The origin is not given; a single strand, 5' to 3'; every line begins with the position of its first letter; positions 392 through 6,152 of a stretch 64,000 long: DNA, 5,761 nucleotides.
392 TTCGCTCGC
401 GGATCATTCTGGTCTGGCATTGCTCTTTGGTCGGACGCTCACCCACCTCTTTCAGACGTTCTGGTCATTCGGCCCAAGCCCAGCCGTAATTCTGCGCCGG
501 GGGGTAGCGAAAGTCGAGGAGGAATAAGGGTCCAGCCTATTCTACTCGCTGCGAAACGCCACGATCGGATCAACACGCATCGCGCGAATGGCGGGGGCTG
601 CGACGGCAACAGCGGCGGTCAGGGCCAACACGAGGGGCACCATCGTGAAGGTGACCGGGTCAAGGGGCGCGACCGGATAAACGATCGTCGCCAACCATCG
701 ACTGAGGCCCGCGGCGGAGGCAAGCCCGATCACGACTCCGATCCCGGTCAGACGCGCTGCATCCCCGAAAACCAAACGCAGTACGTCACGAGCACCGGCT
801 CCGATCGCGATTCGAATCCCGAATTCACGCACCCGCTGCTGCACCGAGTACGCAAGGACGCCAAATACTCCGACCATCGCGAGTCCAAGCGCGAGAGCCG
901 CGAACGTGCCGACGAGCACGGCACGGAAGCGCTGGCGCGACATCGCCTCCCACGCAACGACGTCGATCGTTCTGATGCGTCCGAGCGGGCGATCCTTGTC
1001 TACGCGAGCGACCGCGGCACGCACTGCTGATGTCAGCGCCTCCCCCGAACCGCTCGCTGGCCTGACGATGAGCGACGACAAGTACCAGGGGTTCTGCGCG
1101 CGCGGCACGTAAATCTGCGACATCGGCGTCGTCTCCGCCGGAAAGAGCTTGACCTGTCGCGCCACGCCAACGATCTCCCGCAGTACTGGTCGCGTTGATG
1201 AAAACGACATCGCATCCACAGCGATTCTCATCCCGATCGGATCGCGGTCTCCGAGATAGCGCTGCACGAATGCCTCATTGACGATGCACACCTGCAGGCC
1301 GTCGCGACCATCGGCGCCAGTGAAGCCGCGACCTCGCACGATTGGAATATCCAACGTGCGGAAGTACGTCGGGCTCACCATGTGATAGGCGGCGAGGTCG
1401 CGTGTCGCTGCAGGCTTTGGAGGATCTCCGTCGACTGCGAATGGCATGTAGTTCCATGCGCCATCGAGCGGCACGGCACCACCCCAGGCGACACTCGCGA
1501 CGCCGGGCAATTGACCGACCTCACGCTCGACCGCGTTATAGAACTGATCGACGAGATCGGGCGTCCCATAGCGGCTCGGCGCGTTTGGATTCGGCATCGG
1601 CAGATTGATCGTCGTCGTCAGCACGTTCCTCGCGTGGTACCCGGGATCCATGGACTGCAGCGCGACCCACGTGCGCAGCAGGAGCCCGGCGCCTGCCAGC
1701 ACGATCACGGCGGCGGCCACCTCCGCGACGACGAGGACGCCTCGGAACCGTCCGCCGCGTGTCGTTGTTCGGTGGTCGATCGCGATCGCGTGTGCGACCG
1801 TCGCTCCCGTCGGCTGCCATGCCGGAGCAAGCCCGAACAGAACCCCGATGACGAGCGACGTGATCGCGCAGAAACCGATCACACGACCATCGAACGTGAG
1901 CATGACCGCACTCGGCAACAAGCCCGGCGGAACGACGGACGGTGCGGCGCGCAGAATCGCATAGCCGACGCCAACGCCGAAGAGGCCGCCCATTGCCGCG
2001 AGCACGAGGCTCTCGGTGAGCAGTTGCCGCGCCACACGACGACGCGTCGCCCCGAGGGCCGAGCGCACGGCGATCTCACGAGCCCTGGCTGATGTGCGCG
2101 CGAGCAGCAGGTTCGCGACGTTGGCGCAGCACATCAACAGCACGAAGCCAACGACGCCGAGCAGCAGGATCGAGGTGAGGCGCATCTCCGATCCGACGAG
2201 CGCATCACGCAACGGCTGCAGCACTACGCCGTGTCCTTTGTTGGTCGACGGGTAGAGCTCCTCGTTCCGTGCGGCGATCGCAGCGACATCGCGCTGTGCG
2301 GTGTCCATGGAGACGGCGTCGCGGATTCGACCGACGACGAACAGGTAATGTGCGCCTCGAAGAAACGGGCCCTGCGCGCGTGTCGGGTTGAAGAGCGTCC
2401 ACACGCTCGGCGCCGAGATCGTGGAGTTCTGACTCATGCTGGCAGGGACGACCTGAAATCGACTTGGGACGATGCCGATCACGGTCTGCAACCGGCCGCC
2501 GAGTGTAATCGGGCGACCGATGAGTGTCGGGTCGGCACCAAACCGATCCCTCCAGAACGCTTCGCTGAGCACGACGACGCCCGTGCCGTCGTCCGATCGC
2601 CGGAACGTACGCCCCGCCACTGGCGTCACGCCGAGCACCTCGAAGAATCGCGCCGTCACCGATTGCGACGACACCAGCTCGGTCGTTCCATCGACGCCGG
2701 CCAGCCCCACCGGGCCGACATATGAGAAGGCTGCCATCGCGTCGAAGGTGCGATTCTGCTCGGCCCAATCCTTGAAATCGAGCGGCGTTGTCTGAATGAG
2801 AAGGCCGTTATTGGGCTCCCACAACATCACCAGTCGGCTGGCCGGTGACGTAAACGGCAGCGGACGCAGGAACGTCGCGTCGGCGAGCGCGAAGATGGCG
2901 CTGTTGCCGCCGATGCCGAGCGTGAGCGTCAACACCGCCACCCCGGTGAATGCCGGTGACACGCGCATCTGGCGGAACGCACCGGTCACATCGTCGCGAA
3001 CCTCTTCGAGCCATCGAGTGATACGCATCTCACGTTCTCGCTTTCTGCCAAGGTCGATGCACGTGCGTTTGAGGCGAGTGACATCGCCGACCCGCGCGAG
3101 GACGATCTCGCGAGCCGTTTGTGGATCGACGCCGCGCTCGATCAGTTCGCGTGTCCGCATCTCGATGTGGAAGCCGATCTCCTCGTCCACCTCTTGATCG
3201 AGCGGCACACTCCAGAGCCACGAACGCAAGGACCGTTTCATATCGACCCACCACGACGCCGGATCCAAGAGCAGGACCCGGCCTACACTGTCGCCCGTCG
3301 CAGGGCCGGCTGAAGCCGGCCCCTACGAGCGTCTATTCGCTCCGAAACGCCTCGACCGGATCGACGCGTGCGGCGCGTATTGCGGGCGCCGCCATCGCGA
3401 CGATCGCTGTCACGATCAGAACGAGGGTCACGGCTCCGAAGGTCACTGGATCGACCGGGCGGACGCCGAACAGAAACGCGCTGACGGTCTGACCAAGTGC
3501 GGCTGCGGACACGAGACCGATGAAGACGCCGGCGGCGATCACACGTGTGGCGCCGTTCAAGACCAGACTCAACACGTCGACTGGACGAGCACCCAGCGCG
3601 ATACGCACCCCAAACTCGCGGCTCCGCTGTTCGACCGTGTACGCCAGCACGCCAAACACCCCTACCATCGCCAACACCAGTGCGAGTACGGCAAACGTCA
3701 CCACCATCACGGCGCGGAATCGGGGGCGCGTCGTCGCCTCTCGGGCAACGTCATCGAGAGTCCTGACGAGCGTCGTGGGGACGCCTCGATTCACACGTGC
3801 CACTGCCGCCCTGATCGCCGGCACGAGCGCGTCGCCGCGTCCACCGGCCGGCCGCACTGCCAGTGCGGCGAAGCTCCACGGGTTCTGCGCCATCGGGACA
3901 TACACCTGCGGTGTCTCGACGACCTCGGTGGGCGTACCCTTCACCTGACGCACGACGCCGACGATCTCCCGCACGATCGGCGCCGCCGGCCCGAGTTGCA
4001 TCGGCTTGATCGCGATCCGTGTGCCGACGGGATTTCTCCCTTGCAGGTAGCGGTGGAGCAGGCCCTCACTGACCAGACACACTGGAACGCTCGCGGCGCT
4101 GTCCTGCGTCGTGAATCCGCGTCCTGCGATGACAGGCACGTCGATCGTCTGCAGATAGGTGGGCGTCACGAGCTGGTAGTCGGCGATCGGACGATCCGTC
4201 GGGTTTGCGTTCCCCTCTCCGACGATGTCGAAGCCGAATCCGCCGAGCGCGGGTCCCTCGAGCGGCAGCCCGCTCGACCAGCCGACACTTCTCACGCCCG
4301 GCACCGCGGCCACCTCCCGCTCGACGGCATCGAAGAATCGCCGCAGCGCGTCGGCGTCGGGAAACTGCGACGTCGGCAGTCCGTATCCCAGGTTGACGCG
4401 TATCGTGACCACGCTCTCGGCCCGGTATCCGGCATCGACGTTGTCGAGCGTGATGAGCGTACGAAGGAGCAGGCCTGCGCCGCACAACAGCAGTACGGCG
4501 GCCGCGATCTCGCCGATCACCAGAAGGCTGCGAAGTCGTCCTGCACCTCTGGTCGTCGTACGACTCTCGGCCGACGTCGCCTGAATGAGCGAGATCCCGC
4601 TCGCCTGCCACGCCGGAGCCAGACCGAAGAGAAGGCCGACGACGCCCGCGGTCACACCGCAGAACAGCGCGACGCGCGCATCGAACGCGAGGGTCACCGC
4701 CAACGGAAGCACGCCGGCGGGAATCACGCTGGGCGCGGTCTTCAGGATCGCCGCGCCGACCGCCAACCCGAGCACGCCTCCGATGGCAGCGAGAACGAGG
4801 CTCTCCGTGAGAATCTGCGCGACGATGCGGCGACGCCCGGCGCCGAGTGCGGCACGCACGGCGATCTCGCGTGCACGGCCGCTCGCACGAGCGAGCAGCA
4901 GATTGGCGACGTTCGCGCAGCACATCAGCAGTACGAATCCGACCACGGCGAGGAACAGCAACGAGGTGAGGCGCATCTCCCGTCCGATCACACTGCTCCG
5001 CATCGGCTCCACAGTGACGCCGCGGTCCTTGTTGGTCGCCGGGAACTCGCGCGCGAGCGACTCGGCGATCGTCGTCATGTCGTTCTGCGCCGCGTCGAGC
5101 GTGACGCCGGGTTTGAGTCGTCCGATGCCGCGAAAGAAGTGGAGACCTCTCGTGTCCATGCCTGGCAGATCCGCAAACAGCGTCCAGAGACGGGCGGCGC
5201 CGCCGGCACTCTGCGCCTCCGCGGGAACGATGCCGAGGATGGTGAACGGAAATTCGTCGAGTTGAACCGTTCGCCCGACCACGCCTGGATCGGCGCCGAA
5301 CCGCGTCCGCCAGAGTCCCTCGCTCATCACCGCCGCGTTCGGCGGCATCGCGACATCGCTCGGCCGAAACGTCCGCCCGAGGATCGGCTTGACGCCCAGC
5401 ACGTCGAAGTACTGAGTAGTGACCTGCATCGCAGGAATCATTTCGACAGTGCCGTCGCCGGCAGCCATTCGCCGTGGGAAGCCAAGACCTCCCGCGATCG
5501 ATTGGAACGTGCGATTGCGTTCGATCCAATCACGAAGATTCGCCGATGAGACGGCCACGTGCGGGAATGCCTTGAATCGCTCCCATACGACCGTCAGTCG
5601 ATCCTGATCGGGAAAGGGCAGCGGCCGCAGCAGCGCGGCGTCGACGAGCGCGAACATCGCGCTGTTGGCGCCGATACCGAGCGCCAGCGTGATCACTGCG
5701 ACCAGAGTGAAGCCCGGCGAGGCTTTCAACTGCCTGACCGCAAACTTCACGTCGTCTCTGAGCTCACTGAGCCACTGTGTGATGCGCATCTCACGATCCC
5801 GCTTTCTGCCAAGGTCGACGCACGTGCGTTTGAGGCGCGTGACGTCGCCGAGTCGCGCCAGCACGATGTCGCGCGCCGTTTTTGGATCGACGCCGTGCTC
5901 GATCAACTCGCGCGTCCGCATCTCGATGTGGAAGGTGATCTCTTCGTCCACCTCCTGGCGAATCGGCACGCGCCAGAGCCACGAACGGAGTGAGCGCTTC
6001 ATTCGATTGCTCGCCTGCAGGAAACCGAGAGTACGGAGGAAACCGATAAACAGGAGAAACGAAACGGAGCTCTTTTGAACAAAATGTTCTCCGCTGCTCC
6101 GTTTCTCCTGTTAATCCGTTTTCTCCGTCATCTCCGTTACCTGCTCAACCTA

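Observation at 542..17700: PadR-headed tandem array of six ATPase-less duplicated MacB/FtsX-type permeases: possibly a sensor bank rather than a transporter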

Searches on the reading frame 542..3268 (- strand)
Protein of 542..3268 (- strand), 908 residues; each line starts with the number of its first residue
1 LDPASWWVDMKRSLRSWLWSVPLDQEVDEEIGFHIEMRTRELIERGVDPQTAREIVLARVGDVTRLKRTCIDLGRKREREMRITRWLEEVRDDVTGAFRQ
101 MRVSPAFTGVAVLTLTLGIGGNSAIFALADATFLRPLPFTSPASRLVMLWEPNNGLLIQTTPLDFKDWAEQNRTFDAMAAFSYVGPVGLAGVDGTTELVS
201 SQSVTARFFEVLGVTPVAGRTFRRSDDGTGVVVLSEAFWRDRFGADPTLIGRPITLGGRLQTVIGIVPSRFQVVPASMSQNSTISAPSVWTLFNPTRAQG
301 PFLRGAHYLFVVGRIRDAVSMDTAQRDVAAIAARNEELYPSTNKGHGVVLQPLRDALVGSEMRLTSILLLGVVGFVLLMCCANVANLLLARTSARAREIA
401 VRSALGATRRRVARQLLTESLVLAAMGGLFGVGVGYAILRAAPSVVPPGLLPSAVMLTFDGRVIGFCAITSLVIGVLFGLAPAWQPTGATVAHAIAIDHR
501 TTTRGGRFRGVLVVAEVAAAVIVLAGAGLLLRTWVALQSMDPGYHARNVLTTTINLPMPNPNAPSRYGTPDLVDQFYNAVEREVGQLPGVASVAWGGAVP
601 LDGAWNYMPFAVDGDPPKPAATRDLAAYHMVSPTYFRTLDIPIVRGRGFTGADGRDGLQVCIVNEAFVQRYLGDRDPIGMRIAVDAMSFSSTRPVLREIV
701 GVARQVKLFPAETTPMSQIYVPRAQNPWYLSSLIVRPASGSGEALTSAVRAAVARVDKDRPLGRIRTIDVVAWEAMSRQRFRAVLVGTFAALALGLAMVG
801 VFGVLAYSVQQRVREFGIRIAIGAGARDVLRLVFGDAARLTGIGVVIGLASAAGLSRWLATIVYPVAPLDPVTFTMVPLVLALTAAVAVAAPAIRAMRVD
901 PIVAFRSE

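Call 5: search_protein_families(library=pfam, proteins=[window:542-3268:-], max_evalue=0.01)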
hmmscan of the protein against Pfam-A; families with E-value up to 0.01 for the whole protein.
window:542-3268:- (908 aa): 2 families
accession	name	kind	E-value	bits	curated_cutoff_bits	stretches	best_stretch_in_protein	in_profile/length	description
PF12704.14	MacB_PCD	-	1.9e-28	100.6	27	2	108-330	1-206/207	MacB-like periplasmic core domain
PF02687.27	FtsX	-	1.2e-27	96.7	25.5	2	372-485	3-114/120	FtsX-like permease C-terminal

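Call 6: search_protein_families(library=ncbifam, proteins=[window:542-3268:-], max_evalue=0.01)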
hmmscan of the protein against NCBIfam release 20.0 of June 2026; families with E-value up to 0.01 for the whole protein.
window:542-3268:- (908 aa): 4 families
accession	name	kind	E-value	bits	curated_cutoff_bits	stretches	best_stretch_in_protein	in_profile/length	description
TIGR03434.1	ADOP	subfamily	2.9e-239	796.3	622.3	1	91-908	2-803/803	ADOP family duplicated permease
NF007826.0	PRK10535.1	equivalog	3.9e-24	84.9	966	2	200-485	368-635/648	macrolide ABC transporter ATP-binding protein/permease MacB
NF038403.1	perm_prefix_1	domain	2.8e-11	43.1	30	1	23-69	11-57/59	permease prefix domain 1-containing protein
NF038008.1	ABC_perm_DarB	equivalog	0.0023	15.9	700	1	368-557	275-460/777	darobactin export ABC transporter permease subunit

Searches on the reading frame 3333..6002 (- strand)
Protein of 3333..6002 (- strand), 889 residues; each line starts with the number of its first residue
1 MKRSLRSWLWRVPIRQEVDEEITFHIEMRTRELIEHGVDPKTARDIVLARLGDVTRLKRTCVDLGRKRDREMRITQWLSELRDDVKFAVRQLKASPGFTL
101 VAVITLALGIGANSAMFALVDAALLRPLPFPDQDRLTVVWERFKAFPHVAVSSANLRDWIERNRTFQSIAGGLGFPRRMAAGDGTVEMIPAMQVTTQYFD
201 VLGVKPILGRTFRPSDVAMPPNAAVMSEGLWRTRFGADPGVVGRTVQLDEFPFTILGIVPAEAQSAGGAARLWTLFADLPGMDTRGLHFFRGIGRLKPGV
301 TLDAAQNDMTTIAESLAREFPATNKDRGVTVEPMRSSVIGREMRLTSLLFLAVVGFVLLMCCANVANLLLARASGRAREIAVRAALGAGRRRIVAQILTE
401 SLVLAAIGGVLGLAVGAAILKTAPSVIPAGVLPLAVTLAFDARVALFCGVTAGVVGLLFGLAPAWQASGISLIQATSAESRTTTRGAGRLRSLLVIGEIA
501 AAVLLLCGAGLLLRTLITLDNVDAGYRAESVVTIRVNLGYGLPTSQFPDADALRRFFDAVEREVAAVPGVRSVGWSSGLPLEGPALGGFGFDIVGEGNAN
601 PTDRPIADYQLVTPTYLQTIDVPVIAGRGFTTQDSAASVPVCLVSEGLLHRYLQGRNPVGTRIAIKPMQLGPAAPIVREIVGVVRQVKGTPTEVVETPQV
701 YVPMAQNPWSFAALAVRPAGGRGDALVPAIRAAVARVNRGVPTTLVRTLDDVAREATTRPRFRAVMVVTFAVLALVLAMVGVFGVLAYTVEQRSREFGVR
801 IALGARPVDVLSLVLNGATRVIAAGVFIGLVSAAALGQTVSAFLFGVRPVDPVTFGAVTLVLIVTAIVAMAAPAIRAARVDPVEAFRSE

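Call 5: search_protein_families(library=pfam, proteins=[window:3333-6002:-], max_evalue=0.01)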
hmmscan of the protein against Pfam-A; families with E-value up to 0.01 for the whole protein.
window:3333-6002:- (889 aa): 2 families
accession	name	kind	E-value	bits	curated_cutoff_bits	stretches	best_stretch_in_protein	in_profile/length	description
PF12704.14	MacB_PCD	-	1.7e-31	110.6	27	2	99-311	1-206/207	MacB-like periplasmic core domain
PF02687.27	FtsX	-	3.6e-24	85.5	25.5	2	769-882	2-120/120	FtsX-like permease C-terminal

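Call 6: search_protein_families(library=ncbifam, proteins=[window:3333-6002:-], max_evalue=0.01)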
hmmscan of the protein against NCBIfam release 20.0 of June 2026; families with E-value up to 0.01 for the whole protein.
window:3333-6002:- (889 aa): 5 families
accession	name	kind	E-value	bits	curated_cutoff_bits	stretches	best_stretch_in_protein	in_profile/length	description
TIGR03434.1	ADOP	subfamily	5.6e-245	815.2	622.3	1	81-889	1-803/803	ADOP family duplicated permease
NF007826.0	PRK10535.1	equivalog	1.7e-29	102.6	966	2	191-477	369-646/648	macrolide ABC transporter ATP-binding protein/permease MacB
NF038403.1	perm_prefix_1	domain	2.3e-12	46.5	30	1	13-60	10-57/59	permease prefix domain 1-containing protein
NF038008.1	ABC_perm_DarB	equivalog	0.00022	19.3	700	1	351-537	277-458/777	darobactin export ABC transporter permease subunit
NF041854.1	ABC_perm_YbbP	equivalog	0.0021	16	999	1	327-463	222-355/806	putative ABC transporter permease subunit YbbP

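Call 89: find_encoding_contigs(protein=window:3333-6002:-, flank=10000, max_places=3)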
Protein window:3333-6002:- (889 aa): no gene with exactly this product is on record in the collection.
